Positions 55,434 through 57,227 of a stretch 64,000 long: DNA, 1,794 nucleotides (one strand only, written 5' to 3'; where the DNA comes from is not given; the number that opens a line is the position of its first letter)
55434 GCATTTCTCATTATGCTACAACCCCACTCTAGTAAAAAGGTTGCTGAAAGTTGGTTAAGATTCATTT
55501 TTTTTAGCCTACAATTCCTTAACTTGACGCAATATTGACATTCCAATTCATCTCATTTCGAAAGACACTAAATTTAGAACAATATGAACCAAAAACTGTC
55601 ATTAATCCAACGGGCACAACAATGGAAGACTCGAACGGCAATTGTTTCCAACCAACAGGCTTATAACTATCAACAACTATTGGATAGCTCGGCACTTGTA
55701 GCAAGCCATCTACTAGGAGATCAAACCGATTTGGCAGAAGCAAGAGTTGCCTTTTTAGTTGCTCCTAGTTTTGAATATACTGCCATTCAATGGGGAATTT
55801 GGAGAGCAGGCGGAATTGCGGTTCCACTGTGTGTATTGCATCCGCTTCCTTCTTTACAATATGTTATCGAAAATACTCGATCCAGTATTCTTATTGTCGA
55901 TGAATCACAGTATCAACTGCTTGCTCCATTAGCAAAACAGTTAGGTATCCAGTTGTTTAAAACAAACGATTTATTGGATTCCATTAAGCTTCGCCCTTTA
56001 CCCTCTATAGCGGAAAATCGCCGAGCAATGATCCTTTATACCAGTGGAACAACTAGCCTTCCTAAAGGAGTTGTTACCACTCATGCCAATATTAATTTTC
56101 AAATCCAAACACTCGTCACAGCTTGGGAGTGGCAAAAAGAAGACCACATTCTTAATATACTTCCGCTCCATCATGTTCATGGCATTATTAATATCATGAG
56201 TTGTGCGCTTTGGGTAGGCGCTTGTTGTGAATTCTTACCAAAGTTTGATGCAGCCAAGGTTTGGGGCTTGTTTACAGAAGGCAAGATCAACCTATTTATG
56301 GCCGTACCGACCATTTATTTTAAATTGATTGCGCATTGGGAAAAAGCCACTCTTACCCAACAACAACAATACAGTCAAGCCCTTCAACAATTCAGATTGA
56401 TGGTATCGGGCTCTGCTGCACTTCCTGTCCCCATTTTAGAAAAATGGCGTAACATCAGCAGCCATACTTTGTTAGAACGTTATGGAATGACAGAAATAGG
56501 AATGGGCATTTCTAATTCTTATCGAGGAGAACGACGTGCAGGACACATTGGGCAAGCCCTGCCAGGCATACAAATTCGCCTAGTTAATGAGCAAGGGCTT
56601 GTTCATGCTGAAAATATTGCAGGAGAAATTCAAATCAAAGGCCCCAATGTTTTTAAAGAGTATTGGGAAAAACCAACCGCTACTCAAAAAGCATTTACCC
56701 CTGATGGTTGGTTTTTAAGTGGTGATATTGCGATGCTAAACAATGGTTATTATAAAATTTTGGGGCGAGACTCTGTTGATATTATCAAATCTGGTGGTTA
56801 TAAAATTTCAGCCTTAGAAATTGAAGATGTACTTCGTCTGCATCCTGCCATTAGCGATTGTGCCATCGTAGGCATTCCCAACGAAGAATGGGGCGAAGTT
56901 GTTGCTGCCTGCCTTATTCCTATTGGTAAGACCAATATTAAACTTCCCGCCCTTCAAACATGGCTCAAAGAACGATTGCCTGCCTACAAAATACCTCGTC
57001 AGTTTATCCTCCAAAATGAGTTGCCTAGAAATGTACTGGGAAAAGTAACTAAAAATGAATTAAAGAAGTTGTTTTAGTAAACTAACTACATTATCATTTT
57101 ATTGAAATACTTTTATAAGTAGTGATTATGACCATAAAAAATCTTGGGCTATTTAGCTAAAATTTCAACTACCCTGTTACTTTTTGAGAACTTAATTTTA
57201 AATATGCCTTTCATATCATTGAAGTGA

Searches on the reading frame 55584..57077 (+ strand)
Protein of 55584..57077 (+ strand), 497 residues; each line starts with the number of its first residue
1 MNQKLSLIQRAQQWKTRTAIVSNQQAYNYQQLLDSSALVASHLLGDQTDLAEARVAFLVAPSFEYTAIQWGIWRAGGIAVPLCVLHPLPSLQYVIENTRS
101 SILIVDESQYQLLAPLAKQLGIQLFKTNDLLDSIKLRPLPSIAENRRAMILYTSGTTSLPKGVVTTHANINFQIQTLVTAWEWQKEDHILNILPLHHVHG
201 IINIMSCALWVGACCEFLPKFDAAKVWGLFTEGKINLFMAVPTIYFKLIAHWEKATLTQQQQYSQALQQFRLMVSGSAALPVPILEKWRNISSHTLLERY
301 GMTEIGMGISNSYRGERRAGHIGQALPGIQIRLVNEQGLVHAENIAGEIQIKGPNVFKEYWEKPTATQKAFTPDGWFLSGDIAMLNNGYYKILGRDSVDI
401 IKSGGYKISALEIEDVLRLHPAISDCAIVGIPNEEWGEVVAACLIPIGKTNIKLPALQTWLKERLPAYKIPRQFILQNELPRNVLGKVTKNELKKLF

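Call 80: search_protein_families(library=pfam, proteins=[window:55584-57077:+], max_evalue=0.00001)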
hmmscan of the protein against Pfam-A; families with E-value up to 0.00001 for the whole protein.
window:55584-57077:+ (497 aa): 2 families
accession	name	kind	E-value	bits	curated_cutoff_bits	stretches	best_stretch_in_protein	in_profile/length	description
PF00501.34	AMP-binding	-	3e-66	224.2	29.9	1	9-361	3-384/384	AMP-binding enzyme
PF13193.12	AMP-binding_C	-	2.9e-14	54.2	24.5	1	412-487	1-76/76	AMP-binding enzyme C-terminal domain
